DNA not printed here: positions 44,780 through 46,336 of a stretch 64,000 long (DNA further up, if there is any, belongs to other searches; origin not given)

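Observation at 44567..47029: Two-gene surface module (secreted Ala-rich tandem-repeat protein plus Asp-rich beta-barrel OMP) replacing most of wza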

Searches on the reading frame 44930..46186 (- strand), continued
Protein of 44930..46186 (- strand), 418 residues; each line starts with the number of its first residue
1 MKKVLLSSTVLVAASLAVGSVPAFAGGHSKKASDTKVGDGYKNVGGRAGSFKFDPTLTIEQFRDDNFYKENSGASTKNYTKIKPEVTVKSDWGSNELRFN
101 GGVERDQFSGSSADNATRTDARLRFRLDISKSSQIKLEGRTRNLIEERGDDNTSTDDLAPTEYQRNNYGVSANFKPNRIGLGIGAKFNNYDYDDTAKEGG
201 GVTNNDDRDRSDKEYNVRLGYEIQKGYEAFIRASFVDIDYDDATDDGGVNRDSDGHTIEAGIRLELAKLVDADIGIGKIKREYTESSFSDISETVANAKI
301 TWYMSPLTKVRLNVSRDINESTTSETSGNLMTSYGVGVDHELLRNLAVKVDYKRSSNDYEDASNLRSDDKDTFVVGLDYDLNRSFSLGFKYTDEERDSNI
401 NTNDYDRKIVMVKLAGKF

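Call 29: predict_structure(alignment_id=A1)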
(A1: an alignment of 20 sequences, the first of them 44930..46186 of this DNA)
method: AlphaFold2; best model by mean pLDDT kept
length: 418 residues; sequences in the alignment: 20
mean_pLDDT: 83.3   pTM: 0.78
mean pLDDT of the five models: 83.3, 82.1, 81.0, 80.8, 78.2
residues with pLDDT >= 90: 233; 70-90: 120; 50-70: 15; < 50: 50
segments of 3 or more residues with pLDDT < 50: 1-44, 154-157
pLDDT, mean of each block of 10 residues (from residue 1): 36 35 25 32 62 92 92 89 94 90 91 87 94 94 87 61 94 94 97 79 83 97 93 95 61 94 89 97 88 95 93 93 80 96 88 94 80 95 89 93 90 92
secondary structure, 60 per line:
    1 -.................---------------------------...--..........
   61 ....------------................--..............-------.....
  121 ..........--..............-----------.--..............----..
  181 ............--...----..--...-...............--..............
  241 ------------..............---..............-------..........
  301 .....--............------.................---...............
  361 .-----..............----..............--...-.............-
elements in order: H2-18 E46-48 E51-64 E77-92 E95-108 E116-130 E133-146 E161-174 E179-192 E195-197 E210-224 E227-240 E253-266 E270-283 E291-305 E308-319 E326-342 E346-361 E367-380 E385-398 E405-417

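Call 30: search_protein_families(library=pfam, proteins=[L006:4953-5921:+, L007:2737-3717:+, L009:4832-5824:+, L027:702-1340:+, L029:5251-5892:+, L032:5095-5934:+, L050:729-1697:+, L074:3941-4540:+, L039:5354-5779:+, L026:5367-5834:+], max_evalue=1)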
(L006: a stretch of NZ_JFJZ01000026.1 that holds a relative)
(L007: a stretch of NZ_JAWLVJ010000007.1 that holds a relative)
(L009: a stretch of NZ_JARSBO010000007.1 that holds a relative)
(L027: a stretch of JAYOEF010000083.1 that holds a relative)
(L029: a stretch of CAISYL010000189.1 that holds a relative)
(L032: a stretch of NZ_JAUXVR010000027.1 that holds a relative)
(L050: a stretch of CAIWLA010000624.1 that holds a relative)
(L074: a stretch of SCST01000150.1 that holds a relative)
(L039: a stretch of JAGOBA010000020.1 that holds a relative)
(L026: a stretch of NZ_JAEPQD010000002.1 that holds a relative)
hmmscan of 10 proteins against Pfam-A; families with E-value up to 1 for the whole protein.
L006:4953-5921:+ (322 aa): 0 families

L007:2737-3717:+ (326 aa): 0 families

L009:4832-5824:+ (330 aa): 1 family
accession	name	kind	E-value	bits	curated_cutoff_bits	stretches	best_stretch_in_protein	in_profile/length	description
PF09280.16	XPC-binding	-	0.029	14.5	26.4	1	70-95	19-44/57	XPC-binding domain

L027:702-1340:+ (212 aa): 3 families
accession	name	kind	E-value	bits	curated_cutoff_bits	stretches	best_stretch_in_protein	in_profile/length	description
PF16928.10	Inj_translocase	-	0.094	12.8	29.7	1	19-132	41-154/218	DNA/protein translocase of phage P22 injectosome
PF18401.7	Thioredoxin_13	-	0.11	12.8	26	0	52-88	26-60/136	Thioredoxin-like domain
PF09280.16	XPC-binding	-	0.17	12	26.4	1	58-87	10-39/57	XPC-binding domain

L029:5251-5892:+ (213 aa): 2 families
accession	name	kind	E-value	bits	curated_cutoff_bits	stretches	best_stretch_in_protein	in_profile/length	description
PF11838.14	ERAP1_C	-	0.07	13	38.2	1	34-113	168-244/318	ERAP1-like C-terminal domain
PF02824.27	TGS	-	0.091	13.3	22.2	1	89-118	8-37/60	TGS domain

L032:5095-5934:+ (279 aa): 1 family
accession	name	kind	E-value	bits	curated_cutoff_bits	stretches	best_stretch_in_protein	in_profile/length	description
PF09537.16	DUF2383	-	0.0046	17.5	30.8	1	200-261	23-81/111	Domain of unknown function (DUF2383)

L050:729-1697:+ (322 aa): 1 family
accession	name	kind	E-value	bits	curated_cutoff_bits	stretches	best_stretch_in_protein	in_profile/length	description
PF09280.16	XPC-binding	-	0.32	11.1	26.4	0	50-84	7-41/57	XPC-binding domain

L074:3941-4540:+ (199 aa): 0 families

L039:5354-5779:+ (141 aa): 0 families

L026:5367-5834:+ (155 aa): 0 families

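Call 43: fold_search(model_id=the predicted structure, library=pdb)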
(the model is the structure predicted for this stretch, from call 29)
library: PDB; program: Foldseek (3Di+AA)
matches with E <= 10: 795; with E <= 0.001: 453
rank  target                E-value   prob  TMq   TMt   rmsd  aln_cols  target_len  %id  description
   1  9nn6_A                1.2e-09  1.00  0.45  0.33  12.9       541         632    7  E. coli Cir in Complex with the RBD of Microcin V (released 2025-09-24)
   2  2hdi_A                1.5e-09  1.00  0.47  0.36   9.8       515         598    7  Crystal structure of the Colicin I receptor Cir from E.coli in complex with receptor binding domain of Colicin Ia. (released 2007-05-08)
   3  6r2q_B                1.5e-09  1.00  0.45  0.31  11.3       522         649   11  Structure of the Mtr complex (released 2020-04-22)
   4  5fr8_A                1.9e-09  1.00  0.49  0.32  11.0       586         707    8  Crystal structure of the siderophore receptor PirA from Acinetobacter baumannii (released 2016-05-11)
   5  6fom_B                2.9e-09  1.00  0.49  0.35  11.3       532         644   12  Copper transporter OprC (released 2019-03-13)
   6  5fp2_A                5.0e-09  1.00  0.48  0.41  11.3       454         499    8  Crystal structure of the siderophore receptor PirA from Pseudomonas aeruginosa (released 2015-12-09)
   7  6z8r_A                8.3e-09  1.00  0.46  0.33  12.2       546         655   12  Copper transporter OprC (released 2021-06-09)
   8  6z8u_A                8.7e-09  1.00  0.47  0.34  12.0       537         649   12  Copper transporter OprC (released 2021-06-09)
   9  6z9n_C                9.1e-09  1.00  0.47  0.34  12.0       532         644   11  Copper transporter OprC (released 2021-06-30)
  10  6fok_B                9.6e-09  1.00  0.48  0.35  12.1       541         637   11  Copper transporter OprC (released 2019-03-13)
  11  6z8q_A                1.0e-08  1.00  0.47  0.33  11.7       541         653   11  Copper transporter OprC (released 2021-06-09)
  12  8jto                  1.3e-08  1.00  0.39  0.45  12.5       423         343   11  Outer membrane porin of Burkholderia pseudomallei (BpsOmp38) in complex with ceftazidime (released 2024-06-26)
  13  6z99_A                1.4e-08  1.00  0.48  0.35  11.5       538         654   11  Copper transporter OprC (released 2021-06-30)
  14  6z8t_A                1.7e-08  1.00  0.46  0.33  11.6       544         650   11  Copper transporter OprC (released 2021-06-09)
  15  7vtz                  1.7e-08  1.00  0.51  0.50   8.3       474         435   11  Chitoporin from Escherichia coli (released 2022-11-09)
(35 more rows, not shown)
